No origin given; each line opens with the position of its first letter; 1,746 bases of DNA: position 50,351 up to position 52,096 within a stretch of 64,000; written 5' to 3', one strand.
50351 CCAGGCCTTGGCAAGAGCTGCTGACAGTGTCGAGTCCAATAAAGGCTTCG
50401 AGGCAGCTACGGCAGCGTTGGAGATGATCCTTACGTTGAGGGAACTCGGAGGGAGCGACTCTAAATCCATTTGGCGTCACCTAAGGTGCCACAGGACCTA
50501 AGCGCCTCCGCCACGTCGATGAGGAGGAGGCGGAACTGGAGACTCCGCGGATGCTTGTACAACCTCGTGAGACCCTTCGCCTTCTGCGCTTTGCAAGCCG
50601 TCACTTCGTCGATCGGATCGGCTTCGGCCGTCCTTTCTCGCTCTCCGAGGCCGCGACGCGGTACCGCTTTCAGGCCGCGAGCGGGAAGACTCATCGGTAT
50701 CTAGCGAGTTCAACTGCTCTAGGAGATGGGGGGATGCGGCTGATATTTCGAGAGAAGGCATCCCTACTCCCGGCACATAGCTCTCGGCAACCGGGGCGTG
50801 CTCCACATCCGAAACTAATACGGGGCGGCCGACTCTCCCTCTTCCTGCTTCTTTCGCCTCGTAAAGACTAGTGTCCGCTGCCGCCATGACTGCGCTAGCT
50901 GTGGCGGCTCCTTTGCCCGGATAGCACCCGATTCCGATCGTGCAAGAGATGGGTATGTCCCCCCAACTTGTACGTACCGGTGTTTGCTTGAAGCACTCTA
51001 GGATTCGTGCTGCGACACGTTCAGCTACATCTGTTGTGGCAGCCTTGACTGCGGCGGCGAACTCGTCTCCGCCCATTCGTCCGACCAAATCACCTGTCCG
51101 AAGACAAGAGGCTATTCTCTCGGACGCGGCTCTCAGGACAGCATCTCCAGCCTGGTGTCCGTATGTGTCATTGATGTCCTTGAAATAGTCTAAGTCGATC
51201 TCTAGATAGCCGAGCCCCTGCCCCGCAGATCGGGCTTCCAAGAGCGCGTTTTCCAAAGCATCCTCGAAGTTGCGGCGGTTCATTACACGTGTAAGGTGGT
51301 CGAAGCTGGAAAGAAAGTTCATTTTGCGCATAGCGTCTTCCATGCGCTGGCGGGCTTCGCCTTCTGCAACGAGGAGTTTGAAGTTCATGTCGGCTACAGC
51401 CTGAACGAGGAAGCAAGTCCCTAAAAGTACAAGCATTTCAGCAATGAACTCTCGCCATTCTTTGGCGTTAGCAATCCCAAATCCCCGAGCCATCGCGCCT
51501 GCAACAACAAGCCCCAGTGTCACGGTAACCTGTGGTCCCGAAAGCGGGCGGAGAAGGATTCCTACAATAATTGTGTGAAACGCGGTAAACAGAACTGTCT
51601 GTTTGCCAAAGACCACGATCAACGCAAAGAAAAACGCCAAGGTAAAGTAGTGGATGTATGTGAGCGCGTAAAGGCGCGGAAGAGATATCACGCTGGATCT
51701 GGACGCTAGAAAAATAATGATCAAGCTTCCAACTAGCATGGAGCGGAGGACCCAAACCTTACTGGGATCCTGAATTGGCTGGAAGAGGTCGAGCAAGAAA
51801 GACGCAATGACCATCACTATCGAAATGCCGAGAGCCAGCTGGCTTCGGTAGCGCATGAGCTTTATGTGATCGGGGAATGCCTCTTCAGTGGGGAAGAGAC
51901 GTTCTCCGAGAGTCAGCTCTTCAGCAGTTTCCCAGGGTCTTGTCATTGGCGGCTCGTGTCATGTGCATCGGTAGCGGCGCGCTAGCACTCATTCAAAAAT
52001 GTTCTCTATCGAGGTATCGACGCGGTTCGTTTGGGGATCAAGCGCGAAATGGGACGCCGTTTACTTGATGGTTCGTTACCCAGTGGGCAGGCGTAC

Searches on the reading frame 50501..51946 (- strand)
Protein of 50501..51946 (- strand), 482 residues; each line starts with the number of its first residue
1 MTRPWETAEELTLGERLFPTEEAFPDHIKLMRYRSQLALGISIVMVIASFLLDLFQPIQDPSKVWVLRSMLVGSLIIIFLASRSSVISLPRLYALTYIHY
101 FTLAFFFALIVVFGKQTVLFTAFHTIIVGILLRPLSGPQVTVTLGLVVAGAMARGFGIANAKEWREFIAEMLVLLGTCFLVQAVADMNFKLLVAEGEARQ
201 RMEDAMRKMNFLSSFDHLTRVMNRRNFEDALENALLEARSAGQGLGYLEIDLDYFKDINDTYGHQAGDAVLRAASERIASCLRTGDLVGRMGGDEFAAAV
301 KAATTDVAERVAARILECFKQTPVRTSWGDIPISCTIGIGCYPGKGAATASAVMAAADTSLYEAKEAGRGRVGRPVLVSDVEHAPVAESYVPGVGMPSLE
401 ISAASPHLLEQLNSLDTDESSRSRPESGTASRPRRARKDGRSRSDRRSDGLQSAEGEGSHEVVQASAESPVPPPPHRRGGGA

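Call 22: search_protein_families(library=pfam, proteins=[window:50501-51946:-], max_evalue=0.001)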
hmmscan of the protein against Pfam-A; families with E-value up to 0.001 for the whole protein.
window:50501-51946:- (482 aa): 1 family
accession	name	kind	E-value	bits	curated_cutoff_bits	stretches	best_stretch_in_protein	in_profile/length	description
PF00990.26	GGDEF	-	1.8e-42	145.3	23.8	1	214-370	2-160/161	Diguanylate cyclase, GGDEF domain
